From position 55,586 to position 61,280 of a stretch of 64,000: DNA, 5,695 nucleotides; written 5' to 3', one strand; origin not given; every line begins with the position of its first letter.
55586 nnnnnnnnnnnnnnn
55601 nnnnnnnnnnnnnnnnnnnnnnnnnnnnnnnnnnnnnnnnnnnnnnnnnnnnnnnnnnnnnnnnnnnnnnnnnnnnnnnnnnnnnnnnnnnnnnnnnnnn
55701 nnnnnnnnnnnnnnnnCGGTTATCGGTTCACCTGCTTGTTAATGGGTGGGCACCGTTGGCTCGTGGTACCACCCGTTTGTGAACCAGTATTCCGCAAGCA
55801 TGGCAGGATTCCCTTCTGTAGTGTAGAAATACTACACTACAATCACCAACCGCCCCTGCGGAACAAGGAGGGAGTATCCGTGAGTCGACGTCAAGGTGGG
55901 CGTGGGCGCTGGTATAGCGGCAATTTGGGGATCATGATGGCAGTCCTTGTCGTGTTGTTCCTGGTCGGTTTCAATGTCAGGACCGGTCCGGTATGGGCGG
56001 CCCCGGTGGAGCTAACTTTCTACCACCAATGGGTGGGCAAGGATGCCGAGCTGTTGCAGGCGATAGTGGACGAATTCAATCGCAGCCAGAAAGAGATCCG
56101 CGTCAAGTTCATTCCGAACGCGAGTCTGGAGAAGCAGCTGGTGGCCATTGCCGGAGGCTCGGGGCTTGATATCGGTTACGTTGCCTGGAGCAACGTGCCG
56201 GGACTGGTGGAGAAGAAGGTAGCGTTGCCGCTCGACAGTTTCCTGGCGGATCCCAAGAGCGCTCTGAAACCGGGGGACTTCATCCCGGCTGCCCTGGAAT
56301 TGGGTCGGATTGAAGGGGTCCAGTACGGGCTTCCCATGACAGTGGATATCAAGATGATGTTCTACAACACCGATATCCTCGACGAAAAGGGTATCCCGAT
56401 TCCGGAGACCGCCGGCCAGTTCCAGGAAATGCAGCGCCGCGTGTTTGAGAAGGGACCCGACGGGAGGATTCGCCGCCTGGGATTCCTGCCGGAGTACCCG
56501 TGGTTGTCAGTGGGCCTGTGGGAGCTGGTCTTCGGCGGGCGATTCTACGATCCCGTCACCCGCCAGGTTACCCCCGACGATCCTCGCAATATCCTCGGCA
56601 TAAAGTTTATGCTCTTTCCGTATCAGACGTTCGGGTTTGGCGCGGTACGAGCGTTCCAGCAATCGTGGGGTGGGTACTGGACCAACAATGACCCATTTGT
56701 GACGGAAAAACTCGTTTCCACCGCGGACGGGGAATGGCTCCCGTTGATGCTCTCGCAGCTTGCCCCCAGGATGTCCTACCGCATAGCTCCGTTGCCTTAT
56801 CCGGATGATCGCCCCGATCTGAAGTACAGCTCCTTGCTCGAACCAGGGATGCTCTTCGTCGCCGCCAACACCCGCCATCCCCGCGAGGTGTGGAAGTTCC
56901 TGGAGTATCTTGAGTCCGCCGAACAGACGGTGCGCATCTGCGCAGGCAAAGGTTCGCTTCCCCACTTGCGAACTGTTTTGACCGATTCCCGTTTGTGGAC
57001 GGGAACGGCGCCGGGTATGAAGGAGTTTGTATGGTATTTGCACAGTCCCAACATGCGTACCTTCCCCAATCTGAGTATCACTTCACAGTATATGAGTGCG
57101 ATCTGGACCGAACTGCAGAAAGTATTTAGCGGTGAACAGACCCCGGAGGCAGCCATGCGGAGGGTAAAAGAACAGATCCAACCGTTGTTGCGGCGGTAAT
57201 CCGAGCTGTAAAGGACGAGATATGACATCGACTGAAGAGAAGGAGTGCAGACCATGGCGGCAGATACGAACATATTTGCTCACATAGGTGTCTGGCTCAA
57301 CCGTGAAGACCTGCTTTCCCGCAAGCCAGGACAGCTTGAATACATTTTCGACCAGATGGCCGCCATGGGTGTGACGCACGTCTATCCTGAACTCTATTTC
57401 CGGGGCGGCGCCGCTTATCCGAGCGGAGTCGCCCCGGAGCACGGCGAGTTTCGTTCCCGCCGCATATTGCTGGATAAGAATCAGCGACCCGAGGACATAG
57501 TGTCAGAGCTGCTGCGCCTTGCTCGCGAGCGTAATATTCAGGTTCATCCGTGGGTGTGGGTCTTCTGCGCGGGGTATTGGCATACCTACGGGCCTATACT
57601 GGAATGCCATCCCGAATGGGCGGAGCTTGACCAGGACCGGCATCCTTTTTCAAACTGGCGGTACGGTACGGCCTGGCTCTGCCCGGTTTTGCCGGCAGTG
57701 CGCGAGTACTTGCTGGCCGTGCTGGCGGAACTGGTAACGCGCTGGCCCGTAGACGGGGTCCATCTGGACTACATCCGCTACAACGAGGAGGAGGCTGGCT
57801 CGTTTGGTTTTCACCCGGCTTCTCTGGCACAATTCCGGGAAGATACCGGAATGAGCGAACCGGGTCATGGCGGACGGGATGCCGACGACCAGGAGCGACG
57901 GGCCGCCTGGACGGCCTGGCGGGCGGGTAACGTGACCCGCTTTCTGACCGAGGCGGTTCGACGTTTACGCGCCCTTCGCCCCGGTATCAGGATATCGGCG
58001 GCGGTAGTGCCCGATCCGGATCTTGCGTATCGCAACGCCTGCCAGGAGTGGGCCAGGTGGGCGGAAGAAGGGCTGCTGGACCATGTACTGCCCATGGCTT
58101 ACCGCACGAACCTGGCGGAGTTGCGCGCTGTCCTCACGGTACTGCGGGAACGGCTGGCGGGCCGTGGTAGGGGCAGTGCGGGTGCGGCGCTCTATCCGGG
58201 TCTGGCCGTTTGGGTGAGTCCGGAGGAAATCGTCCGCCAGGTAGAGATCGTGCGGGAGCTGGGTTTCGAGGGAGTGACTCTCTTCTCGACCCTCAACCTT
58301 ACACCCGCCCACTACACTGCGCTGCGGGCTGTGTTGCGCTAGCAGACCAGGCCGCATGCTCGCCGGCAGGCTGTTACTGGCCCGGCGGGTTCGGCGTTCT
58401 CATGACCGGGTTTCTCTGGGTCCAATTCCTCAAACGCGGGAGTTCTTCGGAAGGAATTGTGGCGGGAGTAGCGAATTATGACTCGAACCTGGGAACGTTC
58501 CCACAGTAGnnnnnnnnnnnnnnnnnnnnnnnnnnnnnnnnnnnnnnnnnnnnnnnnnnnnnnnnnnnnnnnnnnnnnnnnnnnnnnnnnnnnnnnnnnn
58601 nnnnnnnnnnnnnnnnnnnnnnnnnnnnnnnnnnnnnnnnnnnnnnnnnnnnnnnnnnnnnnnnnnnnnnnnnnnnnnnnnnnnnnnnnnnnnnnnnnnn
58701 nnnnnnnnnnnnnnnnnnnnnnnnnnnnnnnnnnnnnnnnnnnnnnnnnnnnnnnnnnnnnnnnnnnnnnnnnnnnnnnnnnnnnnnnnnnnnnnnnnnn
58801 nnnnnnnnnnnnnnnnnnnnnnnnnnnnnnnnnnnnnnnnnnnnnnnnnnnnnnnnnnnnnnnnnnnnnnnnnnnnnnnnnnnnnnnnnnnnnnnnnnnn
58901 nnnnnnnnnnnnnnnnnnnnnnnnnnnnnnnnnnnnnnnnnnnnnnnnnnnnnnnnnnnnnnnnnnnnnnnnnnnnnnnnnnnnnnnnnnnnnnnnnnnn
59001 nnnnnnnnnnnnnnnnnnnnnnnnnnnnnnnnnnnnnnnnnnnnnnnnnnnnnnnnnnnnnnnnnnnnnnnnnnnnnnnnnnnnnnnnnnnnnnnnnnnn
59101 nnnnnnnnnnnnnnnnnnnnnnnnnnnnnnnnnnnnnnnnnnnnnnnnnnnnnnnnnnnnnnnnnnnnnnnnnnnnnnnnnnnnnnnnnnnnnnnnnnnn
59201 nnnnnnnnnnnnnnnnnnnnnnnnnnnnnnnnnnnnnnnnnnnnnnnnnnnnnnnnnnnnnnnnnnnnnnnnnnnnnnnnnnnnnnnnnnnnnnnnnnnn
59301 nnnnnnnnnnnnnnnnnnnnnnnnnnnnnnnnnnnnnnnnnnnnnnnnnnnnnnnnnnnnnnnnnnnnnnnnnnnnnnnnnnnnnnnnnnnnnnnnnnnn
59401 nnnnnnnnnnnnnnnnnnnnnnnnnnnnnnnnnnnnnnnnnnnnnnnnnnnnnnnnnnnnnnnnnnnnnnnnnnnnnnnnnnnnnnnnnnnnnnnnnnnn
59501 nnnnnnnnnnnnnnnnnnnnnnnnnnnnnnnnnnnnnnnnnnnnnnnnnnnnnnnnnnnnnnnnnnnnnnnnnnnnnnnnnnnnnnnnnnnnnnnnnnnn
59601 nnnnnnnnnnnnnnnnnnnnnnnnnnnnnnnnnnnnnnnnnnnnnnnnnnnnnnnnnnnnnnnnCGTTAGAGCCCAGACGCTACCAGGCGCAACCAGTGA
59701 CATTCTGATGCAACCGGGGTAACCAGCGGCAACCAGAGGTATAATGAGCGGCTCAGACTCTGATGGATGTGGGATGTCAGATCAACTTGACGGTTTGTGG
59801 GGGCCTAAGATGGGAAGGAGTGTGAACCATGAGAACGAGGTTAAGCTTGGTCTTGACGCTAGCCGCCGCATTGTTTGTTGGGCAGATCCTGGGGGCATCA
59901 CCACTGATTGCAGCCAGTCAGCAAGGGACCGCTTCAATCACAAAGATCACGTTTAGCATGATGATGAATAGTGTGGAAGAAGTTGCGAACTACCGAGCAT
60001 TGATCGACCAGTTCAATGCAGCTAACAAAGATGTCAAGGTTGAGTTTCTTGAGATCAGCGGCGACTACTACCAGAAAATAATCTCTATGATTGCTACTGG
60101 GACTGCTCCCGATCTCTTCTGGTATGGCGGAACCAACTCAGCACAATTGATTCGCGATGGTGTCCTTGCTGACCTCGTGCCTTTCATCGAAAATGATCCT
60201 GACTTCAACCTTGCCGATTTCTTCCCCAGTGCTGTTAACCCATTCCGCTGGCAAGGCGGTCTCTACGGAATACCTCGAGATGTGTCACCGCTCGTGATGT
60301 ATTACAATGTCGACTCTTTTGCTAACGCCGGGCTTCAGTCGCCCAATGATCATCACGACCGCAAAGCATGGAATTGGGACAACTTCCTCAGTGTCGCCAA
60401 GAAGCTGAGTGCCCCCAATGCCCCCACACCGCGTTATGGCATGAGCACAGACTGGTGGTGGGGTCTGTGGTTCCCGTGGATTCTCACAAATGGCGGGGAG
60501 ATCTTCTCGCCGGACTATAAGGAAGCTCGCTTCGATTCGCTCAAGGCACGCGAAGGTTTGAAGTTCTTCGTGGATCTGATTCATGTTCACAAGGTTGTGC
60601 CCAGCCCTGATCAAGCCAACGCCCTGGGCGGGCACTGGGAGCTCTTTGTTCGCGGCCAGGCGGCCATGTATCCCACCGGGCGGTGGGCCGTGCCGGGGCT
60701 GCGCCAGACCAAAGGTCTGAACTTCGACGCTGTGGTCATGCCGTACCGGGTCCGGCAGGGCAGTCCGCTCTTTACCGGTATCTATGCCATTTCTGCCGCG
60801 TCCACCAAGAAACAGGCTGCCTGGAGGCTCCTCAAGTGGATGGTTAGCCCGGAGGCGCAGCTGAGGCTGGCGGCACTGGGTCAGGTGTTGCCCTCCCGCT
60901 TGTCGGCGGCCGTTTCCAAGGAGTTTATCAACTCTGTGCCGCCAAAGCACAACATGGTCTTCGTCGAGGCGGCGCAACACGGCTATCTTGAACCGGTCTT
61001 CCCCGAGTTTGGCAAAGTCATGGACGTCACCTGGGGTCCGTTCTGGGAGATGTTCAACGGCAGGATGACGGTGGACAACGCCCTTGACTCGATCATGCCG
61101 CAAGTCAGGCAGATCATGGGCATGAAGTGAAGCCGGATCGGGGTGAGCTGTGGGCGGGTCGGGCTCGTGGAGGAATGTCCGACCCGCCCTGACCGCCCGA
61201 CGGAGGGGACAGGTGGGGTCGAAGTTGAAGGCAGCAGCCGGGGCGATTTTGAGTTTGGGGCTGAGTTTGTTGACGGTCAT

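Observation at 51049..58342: XRE-type DNA-binding domain fused to a CBM32 + GHL10 glycosidase-like module, within a three-paralog GHL10 cluster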

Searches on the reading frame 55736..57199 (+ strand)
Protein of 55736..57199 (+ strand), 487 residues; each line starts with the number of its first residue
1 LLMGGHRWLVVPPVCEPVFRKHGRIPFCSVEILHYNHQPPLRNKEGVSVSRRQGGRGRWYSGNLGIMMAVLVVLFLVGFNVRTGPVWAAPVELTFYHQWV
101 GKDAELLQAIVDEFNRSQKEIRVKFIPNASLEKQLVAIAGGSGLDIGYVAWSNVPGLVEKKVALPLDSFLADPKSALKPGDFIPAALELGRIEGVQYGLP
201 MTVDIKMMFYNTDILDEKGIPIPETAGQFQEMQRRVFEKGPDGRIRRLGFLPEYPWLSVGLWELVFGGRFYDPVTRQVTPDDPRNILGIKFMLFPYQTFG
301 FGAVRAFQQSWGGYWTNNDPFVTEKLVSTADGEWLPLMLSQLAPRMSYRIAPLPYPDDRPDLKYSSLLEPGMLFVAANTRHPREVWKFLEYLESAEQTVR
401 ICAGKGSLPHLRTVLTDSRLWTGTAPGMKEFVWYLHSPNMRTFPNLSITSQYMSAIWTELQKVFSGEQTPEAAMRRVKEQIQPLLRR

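Call 6: search_protein_families(library=pfam, proteins=[window:55736-57199:+], max_evalue=0.01)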
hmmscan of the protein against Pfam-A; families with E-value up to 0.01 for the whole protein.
window:55736-57199:+ (487 aa): 2 families
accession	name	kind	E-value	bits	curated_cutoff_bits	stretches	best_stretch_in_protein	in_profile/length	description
PF01547.30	SBP_bac_1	-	1.6e-19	71.5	26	1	106-397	9-305/307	Bacterial extracellular solute-binding protein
PF13416.11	SBP_bac_8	-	7.3e-13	49.4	27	1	109-416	1-267/279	Bacterial extracellular solute-binding protein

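Call 36: search_protein_families(library=ncbifam, proteins=[window:55880-57199:+], max_evalue=0.001)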
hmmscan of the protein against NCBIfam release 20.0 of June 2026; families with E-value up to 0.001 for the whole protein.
window:55880-57199:+ (439 aa): 1 family
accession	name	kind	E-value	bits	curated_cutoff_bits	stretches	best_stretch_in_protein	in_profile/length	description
NF053763.1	ABCarbgalBndGanS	equivalog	0.00013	20.9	700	1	136-190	126-178/420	galactooligosaccharide ABC transporter substrate-binding protein GanS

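Call 68: search_solved_structures(query=window:55880-57199:+, max_evalue=0.001)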
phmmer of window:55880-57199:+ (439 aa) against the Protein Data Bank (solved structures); distinct sequences matched with E-value up to 0.001: 54.
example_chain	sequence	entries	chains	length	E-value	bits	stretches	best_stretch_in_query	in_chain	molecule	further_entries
4r9f_A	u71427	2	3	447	3.9e-24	88.5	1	42-346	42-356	MBP1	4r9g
3uor_A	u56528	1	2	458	8.7e-14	54.4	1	49-194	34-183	ABC transporter sugar binding protein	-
1elj_A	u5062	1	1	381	3.9e-13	52.2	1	46-372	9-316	MALTODEXTRIN-BINDING PROTEIN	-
7bvt_A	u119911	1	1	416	2.1e-12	49.8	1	41-174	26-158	Hypothetical sugar ABC-transporter sugar binding protein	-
9xf5_A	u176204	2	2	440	4.3e-10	42.2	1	41-398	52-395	ABC transporter substrate-binding protein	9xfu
5ysb_A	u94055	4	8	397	1.6e-09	40.4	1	51-194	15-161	Lin1841 protein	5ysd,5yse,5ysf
6jb0_A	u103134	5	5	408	4.8e-09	38.8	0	311-438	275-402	ABC transporter, periplasmic substrate-binding protein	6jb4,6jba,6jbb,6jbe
7c0r_A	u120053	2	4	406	6e-09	38.4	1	46-188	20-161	Sugar ABC transporter, periplasmic sugar-binding protein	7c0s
6jar_A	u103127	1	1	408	8.3e-09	38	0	312-438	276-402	ABC transporter, periplasmic substrate-binding protein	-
6j9w_A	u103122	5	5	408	8.4e-09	37.9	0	312-438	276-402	ABC transporter, periplasmic substrate-binding protein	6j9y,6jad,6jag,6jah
5ci5_A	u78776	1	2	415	9.5e-09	37.8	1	81-437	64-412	Extracellular solute-binding protein family 1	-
6jaz_A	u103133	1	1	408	1e-08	37.6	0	313-438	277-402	ABC transporter, periplasmic substrate-binding protein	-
8art_A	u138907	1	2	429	1.4e-08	37.2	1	36-420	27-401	Putative secreted maltose-binding protein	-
6jam_A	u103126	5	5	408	1.6e-08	37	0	312-438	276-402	ABC transporter, periplasmic substrate-binding protein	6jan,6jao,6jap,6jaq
6jal_A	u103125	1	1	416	1.7e-08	36.9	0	312-438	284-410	ABC transporter, periplasmic substrate-binding protein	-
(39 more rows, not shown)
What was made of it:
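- The partner is a CUT1 oligosaccharide-type SBP (call 68).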

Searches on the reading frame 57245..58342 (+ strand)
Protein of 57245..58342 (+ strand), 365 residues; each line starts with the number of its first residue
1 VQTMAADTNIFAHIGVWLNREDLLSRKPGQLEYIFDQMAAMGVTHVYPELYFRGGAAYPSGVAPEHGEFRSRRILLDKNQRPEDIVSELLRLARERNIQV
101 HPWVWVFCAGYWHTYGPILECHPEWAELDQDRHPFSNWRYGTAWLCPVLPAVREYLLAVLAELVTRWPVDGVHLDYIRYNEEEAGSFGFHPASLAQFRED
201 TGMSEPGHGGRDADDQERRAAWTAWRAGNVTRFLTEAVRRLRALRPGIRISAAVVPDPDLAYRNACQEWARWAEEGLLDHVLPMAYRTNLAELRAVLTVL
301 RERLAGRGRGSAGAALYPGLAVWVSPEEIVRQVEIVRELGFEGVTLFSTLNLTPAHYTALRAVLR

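Call 6: search_protein_families(library=pfam, proteins=[window:57245-58342:+], max_evalue=0.01)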
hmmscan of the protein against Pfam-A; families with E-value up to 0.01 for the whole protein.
window:57245-58342:+ (365 aa): 3 families
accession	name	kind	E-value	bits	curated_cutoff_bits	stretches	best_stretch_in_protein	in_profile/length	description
PF02638.21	GHL10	-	4.2e-36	125.1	27.9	1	15-309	4-284/311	Glycosyl hydrolase-like 10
PF13200.12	DUF4015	-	7.1e-07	29.1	27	1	121-286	92-226/313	Putative glycosyl hydrolase domain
PF14871.12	GHL6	-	1.7e-05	25.4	35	1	56-175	28-131/132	Hypothetical glycosyl hydrolase 6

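Call 36: search_protein_families(library=ncbifam, proteins=[window:57245-58342:+], max_evalue=0.001)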
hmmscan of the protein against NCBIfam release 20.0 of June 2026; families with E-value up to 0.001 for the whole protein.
window:57245-58342:+ (365 aa): 0 families

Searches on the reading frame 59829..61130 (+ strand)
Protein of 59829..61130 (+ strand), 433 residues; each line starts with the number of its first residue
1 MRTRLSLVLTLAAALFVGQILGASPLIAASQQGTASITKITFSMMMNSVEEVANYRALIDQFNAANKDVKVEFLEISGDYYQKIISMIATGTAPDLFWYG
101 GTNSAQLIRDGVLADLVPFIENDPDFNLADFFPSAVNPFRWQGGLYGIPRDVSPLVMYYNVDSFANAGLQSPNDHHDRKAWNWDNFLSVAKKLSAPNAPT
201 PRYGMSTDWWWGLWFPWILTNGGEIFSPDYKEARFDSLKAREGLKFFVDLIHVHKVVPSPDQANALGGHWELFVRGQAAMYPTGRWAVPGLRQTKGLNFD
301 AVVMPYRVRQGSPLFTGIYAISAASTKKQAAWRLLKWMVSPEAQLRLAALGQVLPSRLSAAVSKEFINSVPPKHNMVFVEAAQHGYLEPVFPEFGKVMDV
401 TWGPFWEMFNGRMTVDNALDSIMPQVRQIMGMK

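Call 6: search_protein_families(library=pfam, proteins=[window:59829-61130:+], max_evalue=0.01)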
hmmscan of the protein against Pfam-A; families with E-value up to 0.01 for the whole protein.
window:59829-61130:+ (433 aa): 3 families
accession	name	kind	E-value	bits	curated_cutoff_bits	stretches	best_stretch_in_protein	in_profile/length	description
PF13416.11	SBP_bac_8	-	4e-40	138.8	27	1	57-367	1-272/279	Bacterial extracellular solute-binding protein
PF01547.30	SBP_bac_1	-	1.1e-39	137.8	26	1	51-344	6-306/307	Bacterial extracellular solute-binding protein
PF13531.11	SBP_bac_11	-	0.0015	18.8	25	0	55-122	13-79/227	Bacterial extracellular solute-binding protein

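Call 36: search_protein_families(library=ncbifam, proteins=[window:59829-61130:+], max_evalue=0.001)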
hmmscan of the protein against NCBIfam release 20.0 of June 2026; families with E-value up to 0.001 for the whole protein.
window:59829-61130:+ (433 aa): 4 families
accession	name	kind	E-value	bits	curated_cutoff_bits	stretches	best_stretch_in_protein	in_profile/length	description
NF007011.0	PRK09474.1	equivalog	9.9e-15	54.2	291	1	66-426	56-394/396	maltose/maltodextrin ABC transporter substrate-binding protein MalE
TIGR03850.1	bind_CPR_0540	equivalog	2.6e-09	36.2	299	1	8-363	5-363/437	carbohydrate ABC transporter substrate-binding protein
NF008211.0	PRK10974.1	equivalog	1.9e-08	33.3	411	1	26-196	15-184/439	sn-glycerol-3-phosphate ABC transporter substrate-binding protein UgpB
NF053763.1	ABCarbgalBndGanS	equivalog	3.2e-05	22.9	700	0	47-169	45-162/420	galactooligosaccharide ABC transporter substrate-binding protein GanS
